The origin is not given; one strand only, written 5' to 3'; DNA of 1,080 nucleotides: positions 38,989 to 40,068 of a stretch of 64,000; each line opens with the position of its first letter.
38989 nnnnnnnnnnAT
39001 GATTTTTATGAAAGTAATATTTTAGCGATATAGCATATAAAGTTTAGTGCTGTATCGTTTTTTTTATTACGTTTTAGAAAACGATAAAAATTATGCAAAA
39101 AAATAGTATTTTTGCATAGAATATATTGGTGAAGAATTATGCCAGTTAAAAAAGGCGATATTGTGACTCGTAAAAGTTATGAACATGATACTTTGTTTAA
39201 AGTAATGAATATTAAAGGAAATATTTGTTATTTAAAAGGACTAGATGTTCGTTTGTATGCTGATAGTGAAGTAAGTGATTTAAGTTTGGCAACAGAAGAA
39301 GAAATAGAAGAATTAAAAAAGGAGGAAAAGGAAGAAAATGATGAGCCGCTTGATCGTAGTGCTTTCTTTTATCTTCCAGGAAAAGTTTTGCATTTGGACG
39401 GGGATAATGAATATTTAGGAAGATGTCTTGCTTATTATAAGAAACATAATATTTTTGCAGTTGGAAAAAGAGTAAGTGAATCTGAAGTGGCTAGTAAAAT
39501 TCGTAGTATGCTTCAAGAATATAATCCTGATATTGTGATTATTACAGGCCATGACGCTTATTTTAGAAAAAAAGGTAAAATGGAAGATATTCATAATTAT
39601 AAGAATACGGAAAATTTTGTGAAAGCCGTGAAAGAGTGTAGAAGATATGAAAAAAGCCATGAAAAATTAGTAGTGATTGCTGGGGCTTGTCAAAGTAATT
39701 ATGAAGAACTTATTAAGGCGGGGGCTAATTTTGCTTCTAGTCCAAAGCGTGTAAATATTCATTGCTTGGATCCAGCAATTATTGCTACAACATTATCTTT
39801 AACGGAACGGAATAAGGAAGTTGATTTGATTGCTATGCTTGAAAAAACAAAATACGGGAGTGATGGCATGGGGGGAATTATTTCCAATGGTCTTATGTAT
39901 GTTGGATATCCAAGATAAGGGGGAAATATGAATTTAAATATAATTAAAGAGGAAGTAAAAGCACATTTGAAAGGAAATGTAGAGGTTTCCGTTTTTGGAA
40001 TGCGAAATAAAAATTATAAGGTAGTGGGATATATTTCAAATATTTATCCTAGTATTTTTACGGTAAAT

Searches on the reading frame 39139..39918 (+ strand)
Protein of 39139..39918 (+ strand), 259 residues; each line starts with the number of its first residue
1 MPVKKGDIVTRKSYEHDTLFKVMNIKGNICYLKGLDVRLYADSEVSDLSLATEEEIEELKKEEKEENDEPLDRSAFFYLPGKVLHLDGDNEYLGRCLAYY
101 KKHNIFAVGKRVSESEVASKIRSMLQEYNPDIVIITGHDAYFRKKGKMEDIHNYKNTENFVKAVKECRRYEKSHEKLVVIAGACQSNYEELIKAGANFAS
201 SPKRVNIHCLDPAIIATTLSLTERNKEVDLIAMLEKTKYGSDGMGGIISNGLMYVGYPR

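Call 7: search_protein_families(library=pfam, proteins=[window:39139-39918:+])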
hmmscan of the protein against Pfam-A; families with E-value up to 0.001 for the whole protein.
window:39139-39918:+ (259 aa): 1 family
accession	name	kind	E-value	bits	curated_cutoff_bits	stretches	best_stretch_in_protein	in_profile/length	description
PF05582.17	Peptidase_U57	-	1.9e-91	306.7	25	2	68-258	90-280/280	YabG peptidase U57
